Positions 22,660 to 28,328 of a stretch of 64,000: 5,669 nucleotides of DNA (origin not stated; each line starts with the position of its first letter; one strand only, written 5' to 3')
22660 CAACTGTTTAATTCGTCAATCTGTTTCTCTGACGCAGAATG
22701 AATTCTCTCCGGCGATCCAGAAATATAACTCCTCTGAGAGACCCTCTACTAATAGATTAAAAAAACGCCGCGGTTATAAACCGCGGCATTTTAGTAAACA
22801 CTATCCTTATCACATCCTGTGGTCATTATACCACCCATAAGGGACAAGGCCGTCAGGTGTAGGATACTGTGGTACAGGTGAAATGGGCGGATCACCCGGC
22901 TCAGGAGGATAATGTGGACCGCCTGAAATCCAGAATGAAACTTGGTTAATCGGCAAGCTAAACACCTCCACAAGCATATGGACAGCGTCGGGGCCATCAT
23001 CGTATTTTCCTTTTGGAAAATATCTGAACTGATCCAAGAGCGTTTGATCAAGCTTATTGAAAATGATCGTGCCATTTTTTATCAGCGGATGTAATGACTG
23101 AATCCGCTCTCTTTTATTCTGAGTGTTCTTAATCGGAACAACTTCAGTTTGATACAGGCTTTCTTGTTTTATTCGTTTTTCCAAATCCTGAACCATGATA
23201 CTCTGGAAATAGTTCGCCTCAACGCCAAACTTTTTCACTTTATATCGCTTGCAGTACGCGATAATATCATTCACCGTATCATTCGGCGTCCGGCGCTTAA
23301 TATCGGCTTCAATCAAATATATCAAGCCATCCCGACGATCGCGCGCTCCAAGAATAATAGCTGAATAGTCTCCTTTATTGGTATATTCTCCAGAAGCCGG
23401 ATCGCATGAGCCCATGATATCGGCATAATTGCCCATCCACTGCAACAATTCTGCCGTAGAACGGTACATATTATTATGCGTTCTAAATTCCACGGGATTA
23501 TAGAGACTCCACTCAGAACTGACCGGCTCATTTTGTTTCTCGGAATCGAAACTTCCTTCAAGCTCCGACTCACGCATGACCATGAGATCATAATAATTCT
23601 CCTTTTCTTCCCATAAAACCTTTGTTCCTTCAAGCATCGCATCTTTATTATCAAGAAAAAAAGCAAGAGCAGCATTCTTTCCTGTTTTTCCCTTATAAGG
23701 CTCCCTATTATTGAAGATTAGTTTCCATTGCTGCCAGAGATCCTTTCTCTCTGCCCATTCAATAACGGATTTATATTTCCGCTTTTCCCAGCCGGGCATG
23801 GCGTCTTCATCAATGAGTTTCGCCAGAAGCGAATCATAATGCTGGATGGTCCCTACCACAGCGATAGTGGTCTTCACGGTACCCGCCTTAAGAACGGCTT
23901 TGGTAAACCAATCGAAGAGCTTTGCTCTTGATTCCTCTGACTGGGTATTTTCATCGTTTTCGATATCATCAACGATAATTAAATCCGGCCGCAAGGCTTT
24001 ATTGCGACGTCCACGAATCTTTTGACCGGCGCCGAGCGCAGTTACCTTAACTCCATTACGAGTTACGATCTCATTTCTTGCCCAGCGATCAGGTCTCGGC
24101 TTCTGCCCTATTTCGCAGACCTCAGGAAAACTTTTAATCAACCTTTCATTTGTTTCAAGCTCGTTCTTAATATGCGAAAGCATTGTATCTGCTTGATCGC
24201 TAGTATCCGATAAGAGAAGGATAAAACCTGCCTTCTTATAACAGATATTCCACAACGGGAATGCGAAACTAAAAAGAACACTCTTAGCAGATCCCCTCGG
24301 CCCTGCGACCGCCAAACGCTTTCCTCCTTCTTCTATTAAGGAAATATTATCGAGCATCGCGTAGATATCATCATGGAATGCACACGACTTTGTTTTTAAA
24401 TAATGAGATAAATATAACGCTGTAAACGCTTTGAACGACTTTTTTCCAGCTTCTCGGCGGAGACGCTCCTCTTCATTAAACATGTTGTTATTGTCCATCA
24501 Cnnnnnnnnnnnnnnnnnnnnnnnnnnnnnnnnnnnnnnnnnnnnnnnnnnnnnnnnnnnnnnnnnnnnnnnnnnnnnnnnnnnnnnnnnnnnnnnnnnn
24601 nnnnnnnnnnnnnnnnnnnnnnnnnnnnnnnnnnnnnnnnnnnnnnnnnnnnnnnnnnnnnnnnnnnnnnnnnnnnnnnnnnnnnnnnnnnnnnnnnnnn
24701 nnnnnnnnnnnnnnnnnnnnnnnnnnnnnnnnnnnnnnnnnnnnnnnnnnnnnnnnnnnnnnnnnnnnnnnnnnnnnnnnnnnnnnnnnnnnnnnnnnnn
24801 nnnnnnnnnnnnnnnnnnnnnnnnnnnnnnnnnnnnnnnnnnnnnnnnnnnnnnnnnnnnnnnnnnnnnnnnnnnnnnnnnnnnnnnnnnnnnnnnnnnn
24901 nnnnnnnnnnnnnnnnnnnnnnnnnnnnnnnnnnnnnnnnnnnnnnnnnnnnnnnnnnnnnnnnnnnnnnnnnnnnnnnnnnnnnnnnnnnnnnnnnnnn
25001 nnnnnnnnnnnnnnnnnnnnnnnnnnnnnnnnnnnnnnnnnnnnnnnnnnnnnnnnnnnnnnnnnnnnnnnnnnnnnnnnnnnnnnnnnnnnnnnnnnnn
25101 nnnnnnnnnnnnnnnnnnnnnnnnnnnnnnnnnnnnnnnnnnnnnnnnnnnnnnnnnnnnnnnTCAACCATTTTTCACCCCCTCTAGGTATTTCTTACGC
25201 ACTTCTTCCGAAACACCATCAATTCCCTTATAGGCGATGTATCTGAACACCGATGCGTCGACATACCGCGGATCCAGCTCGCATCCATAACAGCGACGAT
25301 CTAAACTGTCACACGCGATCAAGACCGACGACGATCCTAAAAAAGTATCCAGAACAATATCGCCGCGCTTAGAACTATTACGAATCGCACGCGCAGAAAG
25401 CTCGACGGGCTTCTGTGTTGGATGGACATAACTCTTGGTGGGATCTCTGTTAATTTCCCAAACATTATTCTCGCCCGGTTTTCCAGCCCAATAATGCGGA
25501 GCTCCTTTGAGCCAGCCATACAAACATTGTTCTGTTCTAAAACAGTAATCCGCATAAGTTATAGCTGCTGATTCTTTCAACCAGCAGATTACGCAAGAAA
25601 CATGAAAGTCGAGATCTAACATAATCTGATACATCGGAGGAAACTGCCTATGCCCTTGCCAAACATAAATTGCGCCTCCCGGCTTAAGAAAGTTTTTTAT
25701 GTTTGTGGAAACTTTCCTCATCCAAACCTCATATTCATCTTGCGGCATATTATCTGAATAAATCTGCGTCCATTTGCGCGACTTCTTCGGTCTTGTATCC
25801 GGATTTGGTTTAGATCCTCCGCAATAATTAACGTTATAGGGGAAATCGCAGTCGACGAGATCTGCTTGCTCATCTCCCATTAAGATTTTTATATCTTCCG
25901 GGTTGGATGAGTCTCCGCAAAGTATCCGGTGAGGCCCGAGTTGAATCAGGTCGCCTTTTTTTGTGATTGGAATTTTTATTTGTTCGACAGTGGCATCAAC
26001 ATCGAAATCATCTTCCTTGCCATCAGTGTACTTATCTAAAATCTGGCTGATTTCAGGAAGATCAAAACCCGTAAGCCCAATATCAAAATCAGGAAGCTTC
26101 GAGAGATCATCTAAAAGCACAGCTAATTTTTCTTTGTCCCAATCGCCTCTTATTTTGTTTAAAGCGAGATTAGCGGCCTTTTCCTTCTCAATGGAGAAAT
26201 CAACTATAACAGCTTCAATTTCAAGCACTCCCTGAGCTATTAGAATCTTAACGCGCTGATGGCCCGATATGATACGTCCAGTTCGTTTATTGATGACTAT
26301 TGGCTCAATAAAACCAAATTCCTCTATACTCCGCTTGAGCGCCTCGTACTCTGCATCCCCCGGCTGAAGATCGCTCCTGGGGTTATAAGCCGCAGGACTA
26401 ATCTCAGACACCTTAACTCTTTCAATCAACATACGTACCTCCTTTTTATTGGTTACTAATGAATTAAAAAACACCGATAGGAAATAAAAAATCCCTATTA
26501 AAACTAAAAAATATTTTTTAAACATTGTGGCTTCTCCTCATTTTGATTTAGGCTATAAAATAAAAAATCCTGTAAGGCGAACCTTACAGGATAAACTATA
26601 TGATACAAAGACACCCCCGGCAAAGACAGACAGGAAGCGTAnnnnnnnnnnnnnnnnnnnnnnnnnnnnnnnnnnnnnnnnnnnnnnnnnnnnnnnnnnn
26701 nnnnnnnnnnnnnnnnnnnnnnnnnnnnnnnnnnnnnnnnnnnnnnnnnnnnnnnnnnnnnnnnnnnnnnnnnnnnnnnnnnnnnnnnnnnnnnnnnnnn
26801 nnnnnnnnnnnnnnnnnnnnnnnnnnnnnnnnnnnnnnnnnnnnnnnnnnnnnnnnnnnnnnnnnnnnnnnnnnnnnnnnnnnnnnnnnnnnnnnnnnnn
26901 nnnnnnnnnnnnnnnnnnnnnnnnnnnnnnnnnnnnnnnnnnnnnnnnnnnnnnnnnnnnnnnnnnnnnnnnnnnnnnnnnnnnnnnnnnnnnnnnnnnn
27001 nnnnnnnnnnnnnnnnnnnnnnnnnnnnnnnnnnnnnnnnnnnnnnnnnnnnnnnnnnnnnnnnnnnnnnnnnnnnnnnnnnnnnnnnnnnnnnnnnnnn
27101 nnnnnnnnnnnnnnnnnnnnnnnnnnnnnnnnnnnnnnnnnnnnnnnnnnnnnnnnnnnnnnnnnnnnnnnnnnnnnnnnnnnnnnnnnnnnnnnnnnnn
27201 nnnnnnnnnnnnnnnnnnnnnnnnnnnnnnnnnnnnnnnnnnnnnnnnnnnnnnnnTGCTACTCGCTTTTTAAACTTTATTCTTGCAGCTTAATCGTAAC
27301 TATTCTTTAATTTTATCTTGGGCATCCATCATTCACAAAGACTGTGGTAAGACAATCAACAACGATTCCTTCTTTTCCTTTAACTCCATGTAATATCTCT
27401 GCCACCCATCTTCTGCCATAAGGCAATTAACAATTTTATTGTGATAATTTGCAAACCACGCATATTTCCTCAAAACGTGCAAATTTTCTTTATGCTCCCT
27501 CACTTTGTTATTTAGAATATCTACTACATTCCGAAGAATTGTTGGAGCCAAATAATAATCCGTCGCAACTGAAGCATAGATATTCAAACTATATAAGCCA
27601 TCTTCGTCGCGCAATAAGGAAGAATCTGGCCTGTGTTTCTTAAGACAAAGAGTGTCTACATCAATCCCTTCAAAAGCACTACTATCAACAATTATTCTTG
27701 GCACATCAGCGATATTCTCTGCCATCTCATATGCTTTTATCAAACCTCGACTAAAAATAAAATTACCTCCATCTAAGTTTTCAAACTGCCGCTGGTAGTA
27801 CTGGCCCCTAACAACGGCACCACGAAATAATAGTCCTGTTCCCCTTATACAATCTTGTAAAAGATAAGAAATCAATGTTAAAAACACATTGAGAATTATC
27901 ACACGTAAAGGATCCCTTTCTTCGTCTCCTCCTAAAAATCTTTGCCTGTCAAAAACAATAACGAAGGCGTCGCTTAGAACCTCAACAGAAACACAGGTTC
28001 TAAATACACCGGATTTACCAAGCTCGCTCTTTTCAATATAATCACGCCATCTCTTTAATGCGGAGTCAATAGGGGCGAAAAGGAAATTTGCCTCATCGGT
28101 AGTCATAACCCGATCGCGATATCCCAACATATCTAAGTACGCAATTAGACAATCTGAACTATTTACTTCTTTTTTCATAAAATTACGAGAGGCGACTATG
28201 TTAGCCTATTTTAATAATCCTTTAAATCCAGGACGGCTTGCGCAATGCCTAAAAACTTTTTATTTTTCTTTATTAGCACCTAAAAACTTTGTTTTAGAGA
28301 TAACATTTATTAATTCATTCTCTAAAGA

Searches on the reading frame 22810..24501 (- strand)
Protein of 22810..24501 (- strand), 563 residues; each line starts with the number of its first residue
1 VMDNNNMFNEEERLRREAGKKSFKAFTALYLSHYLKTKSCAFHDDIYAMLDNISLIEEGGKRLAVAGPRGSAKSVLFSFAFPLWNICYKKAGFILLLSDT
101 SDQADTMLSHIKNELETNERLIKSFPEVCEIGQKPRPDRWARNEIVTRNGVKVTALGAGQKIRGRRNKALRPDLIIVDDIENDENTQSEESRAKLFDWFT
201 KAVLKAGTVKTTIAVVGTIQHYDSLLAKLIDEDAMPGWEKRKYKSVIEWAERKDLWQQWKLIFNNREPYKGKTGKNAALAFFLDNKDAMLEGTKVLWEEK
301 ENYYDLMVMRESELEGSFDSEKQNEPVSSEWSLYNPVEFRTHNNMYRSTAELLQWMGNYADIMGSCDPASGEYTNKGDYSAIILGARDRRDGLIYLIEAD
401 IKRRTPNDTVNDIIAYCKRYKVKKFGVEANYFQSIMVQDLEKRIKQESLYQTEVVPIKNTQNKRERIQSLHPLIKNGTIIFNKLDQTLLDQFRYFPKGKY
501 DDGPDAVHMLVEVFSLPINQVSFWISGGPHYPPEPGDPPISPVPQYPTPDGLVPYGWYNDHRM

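Call 10: search_protein_families(library=padloc, proteins=[window:22810-24501:-], max_evalue=0.001)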
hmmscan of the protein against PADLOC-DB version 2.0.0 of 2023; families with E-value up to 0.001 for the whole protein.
window:22810-24501:- (563 aa): 0 families

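Call 11: search_protein_families(library=pfam, proteins=[window:22810-24501:-], max_evalue=0.001)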
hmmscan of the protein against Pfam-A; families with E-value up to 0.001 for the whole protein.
window:22810-24501:- (563 aa): 2 families
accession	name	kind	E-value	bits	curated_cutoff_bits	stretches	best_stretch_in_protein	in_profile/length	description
PF22530.2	Terminase-T7_RNaseH-like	-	1.2e-07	32.4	27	1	389-477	18-106/108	Terminase Bacteriophage T7, Ribonuclease H-like domain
PF17289.8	Terminase_6C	-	3.2e-06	27.6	22.6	1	366-484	3-114/155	Terminase RNaseH-like domain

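Call 52: search_protein_families(library=phrogs, proteins=[window:22813-24501:-], max_evalue=0.001)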
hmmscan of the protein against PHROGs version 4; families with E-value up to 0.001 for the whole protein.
window:22813-24501:- (563 aa): 8 families
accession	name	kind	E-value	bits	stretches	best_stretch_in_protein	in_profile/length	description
phrog_38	-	head and packaging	3e-110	371.1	1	9-515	254-704/760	terminase large subunit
phrog_14112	-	unknown function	1.3e-18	68.4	1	43-203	86-243/247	-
phrog_5573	-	head and packaging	4.7e-16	60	1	288-511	19-231/250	terminase large subunit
phrog_11978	-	unknown function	3.6e-15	57.2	1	365-517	3-165/180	-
phrog_4758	-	head and packaging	1.5e-12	48.4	1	13-235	10-223/243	terminase large subunit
phrog_28155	-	head and packaging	1.2e-06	29.5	1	60-204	59-188/260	terminase large subunit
phrog_5989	-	head and packaging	7.7e-05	23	1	64-261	160-315/347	terminase large subunit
phrog_17672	-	head and packaging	9.7e-05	22.5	1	50-228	55-226/395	terminase large subunit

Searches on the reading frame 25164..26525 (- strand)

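Call 10: search_protein_families(library=padloc, proteins=[window:25164-26525:-], max_evalue=0.001)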
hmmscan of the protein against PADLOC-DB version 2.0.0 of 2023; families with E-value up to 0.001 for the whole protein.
window:25164-26525:- (453 aa): 46 families (the best 25 are shown)
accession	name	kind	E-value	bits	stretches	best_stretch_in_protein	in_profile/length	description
PDLC03229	MTase_II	-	1.8e-107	357.8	1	30-436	6-407/436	Type II methyltransferase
PDLC03371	MTase_II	-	3.1e-30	103.6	1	216-429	25-252/260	Type II methyltransferase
PDLC03299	MTase_II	-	1.1e-21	75.7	2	341-433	166-264/296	Type II methyltransferase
PDLC03305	MTase_II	-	3.8e-19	67.3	1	200-431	14-244/513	Type II methyltransferase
PDLC03265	MTase_II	-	1.7e-18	65.1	2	355-426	254-325/333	Type II methyltransferase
PDLC03308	MTase_II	-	8.9e-18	62.5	1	175-430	146-395/419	Type II methyltransferase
PDLC03216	MTase_II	-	3.6e-16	57.1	1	365-433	191-259/364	Type II methyltransferase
PDLC03738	oMTase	-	4.6e-16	56.5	1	364-431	200-267/376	orphan methyltransferase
PDLC03353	MTase_II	-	1.3e-14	52.3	1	352-425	172-246/260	Type II methyltransferase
PDLC03387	MTase_II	-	6.6e-14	49.7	1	352-428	199-274/289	Type II methyltransferase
PDLC03354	MTase_II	-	4e-13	47.2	1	353-416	308-369/425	Type II methyltransferase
PDLC03339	MTase_II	-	6.6e-12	42.9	1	353-423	192-265/399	Type II methyltransferase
PDLC03251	MTase_II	-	1.2e-11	42.4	1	356-426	194-263/282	Type II methyltransferase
PDLC03320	MTase_II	-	1.2e-11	42.3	1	356-426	198-271/289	Type II methyltransferase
PDLC03350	MTase_II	-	1.7e-11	42.1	1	354-423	220-289/312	Type II methyltransferase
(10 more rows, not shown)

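Call 11: search_protein_families(library=pfam, proteins=[window:25164-26525:-], max_evalue=0.001)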
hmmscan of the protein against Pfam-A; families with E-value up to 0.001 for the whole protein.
window:25164-26525:- (453 aa): 2 families
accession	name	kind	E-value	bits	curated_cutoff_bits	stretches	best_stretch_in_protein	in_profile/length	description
PF01555.25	N6_N4_Mtase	-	1.1e-26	94.7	26.7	1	222-425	2-219/221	DNA methylase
PF02195.25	ParB_N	-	6e-06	26.7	26.3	1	34-115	3-85/95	ParB N-terminal domain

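Call 52: search_protein_families(library=phrogs, proteins=[window:25167-26525:-], max_evalue=0.001)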
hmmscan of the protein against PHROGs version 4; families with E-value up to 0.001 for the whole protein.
window:25167-26525:- (453 aa): 27 families (the best 25 are shown)
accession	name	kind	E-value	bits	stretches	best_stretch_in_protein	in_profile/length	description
phrog_498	-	other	4.8e-126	422.8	1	26-441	27-432/633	DNA methyltransferase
phrog_620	-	DNA, RNA and nucleotide metabolism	5.4e-44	151.9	1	28-181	3-149/217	ParB-like partition protein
phrog_67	-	other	2e-42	147.2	1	174-426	103-340/743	DNA methyltransferase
phrog_9353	-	unknown function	3.4e-30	106.7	1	34-190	11-165/245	-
phrog_23085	-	unknown function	1e-26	94.3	1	332-441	5-117/138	-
phrog_8071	-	DNA, RNA and nucleotide metabolism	1.9e-26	94.3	1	31-235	4-208/389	ParB-like partition protein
phrog_3008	-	other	3.8e-20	73.2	1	356-446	135-228/244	DNA methyltransferase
phrog_723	-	DNA, RNA and nucleotide metabolism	1.1e-17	65.6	1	26-172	5-150/223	ParB-like partition protein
phrog_940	-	DNA, RNA and nucleotide metabolism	3.6e-13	50.5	1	33-165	5-133/388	nuclease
phrog_15396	-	DNA, RNA and nucleotide metabolism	1.1e-12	49.3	1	34-181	4-149/258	ParB-like partition nuclease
phrog_18293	-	other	4.8e-12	46.9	1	353-426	32-104/119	methyltransferase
phrog_5475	-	unknown function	1.1e-11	45.3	1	32-130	1-92/458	-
phrog_930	-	DNA, RNA and nucleotide metabolism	1.3e-09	39.2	1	34-177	7-149/223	ParB-like partition protein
phrog_6952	-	other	4.2e-09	37.5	1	367-420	113-166/181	DNA methyltransferase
phrog_2159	-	DNA, RNA and nucleotide metabolism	6.7e-09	36.6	1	33-117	60-152/365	ParB-like partition protein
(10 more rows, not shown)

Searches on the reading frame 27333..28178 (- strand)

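Call 3: search_protein_families(library=pfam, proteins=[window:27333-28178:-], max_evalue=0.01)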
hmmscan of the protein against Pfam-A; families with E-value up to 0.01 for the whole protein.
window:27333-28178:- (281 aa): 0 families

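Call 9: search_protein_families(library=padloc, proteins=[window:27333-28178:-], max_evalue=0.001)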
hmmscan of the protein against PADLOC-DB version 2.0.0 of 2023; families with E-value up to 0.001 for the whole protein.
window:27333-28178:- (281 aa): 0 families

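Call 49: search_protein_families(library=ncbifam, proteins=[window:27336-28178:-], max_evalue=0.00001)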
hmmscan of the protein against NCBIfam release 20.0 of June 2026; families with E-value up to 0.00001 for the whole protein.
window:27336-28178:- (281 aa): 0 families

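Call 52: search_protein_families(library=phrogs, proteins=[window:27336-28178:-], max_evalue=0.001)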
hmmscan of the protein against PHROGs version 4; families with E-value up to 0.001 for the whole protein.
window:27336-28178:- (281 aa): 2 families
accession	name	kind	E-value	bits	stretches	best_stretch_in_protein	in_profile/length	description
phrog_23933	-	unknown function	1.2e-15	58.6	1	8-256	4-227/240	-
phrog_21097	-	unknown function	0.00014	22.3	1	5-209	46-246/314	-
